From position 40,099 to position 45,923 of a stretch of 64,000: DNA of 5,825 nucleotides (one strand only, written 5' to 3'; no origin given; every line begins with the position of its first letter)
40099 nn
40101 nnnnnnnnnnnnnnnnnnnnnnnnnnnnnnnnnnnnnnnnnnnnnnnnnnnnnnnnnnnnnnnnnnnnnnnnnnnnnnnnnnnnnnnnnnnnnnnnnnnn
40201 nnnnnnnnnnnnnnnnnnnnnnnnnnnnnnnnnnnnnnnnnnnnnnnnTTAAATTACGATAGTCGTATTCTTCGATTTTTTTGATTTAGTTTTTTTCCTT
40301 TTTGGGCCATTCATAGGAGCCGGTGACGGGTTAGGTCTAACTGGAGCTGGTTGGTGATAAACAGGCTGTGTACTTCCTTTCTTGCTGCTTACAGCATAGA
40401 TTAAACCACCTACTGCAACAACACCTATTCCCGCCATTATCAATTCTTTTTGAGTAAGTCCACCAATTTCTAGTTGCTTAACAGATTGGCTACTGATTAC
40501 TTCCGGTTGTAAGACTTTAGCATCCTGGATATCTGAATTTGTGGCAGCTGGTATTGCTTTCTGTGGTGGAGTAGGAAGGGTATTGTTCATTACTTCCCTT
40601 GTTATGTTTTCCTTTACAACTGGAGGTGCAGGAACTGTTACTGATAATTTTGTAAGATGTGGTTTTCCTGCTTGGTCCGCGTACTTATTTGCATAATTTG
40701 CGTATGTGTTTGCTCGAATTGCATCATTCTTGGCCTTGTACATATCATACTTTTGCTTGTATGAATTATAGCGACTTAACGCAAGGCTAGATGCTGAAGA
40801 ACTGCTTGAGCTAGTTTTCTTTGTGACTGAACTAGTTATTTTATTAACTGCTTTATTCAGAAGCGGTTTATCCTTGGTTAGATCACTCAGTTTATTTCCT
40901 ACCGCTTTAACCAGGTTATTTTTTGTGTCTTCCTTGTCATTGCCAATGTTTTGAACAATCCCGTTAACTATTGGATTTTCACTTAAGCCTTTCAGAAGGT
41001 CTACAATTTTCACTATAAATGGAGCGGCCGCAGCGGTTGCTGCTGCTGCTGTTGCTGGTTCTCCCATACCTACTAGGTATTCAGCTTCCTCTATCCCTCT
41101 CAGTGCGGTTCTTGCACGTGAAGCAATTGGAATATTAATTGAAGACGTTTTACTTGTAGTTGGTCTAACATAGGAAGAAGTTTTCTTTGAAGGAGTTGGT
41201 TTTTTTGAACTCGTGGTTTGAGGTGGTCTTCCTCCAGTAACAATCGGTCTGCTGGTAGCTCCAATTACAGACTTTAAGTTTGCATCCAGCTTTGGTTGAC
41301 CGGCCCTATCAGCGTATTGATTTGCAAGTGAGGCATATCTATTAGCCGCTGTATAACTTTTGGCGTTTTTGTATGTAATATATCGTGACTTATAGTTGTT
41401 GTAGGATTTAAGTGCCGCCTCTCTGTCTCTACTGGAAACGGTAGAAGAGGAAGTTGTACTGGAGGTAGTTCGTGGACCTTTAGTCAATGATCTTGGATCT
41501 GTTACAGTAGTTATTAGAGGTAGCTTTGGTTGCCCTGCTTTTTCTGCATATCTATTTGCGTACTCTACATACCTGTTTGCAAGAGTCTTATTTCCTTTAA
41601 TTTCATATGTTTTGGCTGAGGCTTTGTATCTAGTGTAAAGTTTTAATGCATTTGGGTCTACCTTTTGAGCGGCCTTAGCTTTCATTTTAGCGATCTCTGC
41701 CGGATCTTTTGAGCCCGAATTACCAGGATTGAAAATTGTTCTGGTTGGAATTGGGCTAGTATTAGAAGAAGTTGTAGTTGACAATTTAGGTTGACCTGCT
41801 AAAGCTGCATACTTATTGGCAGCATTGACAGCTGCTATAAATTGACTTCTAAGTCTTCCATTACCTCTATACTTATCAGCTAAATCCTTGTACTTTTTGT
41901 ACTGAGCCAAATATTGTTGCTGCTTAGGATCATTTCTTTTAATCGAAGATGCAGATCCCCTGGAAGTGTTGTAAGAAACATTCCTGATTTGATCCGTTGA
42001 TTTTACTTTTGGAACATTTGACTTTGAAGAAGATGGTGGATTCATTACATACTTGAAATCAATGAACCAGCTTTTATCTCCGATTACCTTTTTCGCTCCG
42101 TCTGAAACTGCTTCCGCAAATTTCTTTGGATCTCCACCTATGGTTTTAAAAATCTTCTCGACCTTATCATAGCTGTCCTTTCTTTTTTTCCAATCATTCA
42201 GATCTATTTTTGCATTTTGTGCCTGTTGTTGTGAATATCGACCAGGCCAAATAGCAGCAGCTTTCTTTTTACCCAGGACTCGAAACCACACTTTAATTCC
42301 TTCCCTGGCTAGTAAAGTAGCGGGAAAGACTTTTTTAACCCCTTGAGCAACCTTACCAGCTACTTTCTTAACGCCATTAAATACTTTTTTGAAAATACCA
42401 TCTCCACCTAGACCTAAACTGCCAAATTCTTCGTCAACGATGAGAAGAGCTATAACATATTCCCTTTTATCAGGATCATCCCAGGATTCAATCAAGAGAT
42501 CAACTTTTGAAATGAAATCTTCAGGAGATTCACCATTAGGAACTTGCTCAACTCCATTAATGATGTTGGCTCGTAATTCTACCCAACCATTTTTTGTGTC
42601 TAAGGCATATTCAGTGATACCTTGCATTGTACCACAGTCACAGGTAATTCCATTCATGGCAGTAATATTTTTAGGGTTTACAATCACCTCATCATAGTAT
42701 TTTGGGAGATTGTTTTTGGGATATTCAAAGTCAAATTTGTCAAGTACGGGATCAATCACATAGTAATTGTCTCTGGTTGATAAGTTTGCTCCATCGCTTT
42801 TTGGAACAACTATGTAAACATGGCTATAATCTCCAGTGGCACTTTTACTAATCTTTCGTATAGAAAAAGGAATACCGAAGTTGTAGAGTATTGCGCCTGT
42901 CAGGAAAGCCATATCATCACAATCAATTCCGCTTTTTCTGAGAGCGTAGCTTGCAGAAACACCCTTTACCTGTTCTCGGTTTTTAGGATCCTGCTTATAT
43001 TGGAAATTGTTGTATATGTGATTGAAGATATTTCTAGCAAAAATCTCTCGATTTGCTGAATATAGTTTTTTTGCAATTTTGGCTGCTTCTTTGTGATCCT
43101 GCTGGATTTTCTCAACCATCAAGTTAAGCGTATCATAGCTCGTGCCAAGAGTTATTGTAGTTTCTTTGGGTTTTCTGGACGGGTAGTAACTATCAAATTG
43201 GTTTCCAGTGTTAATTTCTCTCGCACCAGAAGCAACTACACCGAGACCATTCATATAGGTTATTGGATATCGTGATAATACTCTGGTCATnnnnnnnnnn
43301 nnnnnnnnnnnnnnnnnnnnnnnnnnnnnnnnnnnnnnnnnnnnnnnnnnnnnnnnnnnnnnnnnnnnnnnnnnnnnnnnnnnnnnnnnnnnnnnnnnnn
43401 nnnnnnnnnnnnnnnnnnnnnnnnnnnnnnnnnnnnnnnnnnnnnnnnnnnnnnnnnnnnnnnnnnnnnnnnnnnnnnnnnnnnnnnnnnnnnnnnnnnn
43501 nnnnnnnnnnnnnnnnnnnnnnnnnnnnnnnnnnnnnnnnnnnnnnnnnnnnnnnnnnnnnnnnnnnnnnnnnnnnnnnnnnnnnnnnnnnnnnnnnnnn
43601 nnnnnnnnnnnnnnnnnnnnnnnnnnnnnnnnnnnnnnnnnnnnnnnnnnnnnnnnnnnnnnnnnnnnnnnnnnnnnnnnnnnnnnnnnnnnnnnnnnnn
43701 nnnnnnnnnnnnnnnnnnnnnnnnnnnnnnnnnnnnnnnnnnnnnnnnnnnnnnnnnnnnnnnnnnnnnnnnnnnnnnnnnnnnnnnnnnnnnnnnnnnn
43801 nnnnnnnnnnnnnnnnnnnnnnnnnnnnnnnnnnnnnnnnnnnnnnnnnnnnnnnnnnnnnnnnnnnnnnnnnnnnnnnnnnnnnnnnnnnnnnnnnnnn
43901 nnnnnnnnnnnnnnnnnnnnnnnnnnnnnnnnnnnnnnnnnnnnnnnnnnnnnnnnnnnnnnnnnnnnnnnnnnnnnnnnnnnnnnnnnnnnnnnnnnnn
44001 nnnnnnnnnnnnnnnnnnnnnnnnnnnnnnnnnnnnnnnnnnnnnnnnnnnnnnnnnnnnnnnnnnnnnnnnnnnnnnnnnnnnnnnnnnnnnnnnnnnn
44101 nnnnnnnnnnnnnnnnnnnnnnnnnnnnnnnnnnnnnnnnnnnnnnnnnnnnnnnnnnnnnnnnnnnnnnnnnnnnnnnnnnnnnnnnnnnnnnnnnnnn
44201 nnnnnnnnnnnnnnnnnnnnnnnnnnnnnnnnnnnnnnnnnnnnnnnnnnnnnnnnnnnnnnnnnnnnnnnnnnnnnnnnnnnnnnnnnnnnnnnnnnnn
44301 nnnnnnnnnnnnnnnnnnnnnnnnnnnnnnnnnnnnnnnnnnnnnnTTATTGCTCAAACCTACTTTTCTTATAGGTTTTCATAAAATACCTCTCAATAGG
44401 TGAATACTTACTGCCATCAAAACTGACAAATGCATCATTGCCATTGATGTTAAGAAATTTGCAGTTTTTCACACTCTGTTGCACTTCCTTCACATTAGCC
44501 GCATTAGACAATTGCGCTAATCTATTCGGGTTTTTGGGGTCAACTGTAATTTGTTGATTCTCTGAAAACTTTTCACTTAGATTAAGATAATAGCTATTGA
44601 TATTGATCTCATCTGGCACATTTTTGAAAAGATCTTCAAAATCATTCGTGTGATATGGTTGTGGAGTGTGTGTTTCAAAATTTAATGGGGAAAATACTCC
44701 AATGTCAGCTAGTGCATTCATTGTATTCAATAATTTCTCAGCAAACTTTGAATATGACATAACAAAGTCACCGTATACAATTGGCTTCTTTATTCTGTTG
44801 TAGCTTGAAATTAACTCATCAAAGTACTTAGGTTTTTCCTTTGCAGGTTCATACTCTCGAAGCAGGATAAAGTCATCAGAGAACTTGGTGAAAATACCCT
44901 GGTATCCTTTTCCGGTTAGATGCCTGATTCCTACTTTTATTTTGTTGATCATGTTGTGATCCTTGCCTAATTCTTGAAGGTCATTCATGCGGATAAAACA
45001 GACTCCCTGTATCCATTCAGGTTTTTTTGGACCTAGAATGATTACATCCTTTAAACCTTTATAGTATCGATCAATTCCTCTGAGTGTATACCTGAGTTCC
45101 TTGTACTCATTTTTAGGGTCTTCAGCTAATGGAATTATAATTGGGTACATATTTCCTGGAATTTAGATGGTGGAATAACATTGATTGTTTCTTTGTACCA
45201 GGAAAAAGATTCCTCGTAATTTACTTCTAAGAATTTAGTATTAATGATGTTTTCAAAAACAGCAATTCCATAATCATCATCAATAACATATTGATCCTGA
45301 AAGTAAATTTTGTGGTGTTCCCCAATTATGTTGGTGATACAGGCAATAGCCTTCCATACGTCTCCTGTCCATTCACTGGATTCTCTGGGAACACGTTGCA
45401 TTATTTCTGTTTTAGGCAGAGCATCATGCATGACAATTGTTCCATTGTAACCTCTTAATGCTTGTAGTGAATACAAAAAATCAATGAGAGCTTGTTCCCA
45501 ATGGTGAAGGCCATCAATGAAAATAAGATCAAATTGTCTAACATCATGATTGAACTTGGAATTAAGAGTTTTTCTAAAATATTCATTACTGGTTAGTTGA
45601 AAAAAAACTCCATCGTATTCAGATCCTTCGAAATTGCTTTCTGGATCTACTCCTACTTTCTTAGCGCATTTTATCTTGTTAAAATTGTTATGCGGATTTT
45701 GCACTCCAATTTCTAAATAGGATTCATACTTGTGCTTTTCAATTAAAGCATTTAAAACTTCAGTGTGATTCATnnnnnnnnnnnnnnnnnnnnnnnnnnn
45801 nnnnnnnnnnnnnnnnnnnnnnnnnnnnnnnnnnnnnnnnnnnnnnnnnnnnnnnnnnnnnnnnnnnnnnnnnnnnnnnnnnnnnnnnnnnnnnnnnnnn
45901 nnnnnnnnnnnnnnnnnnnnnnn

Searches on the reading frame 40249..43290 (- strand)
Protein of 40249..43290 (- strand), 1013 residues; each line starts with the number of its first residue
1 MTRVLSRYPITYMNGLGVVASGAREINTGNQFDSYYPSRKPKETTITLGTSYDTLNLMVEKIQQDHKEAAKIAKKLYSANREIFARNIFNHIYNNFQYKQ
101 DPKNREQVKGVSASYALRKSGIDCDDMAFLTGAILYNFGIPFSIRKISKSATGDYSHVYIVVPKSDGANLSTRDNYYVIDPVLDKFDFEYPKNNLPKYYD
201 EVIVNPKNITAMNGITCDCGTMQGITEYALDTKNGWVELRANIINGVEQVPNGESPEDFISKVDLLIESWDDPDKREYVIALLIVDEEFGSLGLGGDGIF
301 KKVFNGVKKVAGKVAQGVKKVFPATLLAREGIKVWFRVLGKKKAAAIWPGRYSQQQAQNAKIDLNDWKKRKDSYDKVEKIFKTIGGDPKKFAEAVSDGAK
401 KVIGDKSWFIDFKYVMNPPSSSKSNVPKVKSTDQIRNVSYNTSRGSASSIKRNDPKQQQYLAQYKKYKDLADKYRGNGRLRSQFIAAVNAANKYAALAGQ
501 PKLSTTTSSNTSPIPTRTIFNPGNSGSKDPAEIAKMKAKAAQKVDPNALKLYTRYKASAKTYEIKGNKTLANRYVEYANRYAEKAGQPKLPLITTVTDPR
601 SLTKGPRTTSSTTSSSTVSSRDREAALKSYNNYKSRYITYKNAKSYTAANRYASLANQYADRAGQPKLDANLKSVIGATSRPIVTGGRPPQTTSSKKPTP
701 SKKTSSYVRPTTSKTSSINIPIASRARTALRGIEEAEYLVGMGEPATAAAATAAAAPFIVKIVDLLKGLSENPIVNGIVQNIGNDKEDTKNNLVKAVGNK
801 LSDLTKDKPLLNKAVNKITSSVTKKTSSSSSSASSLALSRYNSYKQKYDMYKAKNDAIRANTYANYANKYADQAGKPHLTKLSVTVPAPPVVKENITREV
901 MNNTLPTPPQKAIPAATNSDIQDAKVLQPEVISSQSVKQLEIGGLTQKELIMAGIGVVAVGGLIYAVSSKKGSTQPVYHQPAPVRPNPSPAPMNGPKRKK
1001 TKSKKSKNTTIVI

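Call 29: search_protein_families(library=pfam, proteins=[window:40249-43290:-], max_evalue=0.001)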
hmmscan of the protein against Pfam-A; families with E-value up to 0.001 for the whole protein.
window:40249-43290:- (1013 aa): 1 family
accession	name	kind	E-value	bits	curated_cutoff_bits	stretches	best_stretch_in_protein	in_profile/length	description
PF04473.18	DUF553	-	0.00019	21.3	20.5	1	68-183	2-115/140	Transglutaminase-like domain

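Call 52: search_protein_families(library=phrogs, proteins=[window:40249-43290:-], max_evalue=0.001)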
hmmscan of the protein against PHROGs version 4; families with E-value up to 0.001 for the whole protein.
window:40249-43290:- (1013 aa): 0 families

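Call 73: search_dna_similar(query=window:40249-43290:-, collection=phages, mode=protein, max_rows=8)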
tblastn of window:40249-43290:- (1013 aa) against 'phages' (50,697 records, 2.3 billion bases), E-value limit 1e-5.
Records with a match: 2; places in all: 2; records where one place covers at least 80% of the query: 0.
Best place of each record, by identity: <60% 2.
By first word of the organism name: Salisaeta 2.
By host as written in the record: Salisaeta sp. SP9-1 2.
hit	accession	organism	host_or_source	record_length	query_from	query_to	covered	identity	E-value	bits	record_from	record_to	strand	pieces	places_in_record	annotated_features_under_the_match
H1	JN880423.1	Salisaeta icosahedral phage 1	Salisaeta sp. SP9-1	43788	69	183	11%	28.7%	1e-6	59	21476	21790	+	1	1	gp34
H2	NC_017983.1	Salisaeta icosahedral phage 1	Salisaeta sp. SP9-1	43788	69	183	11%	28.7%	1e-6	59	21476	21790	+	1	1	gp34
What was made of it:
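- Tried and rejected: The only weak hits were 'phage cement' and a transglutaminase-like domain shared with Salisaeta phage SSIP-1 gp34 (call 73).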

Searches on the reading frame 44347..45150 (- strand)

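Call 29: search_protein_families(library=pfam, proteins=[window:44347-45150:-], max_evalue=0.001)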
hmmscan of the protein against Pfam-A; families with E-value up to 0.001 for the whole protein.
window:44347-45150:- (267 aa): 0 families

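Call 52: search_protein_families(library=phrogs, proteins=[window:44347-45150:-], max_evalue=0.001)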
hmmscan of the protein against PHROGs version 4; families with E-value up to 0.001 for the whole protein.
window:44347-45150:- (267 aa): 1 family
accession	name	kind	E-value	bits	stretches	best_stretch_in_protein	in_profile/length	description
phrog_7999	-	unknown function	3.1e-14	54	1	4-199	3-185/230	-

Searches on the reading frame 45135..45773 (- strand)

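Call 30: search_protein_families(library=pfam, proteins=[window:45135-45773:-], max_evalue=0.001)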
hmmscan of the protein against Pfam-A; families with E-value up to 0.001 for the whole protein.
window:45135-45773:- (212 aa): 1 family
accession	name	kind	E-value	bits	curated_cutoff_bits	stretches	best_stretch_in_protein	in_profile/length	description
PF13578.12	Methyltransf_24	-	6.9e-07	30.5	26.3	1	67-117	58-104/105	Methyltransferase domain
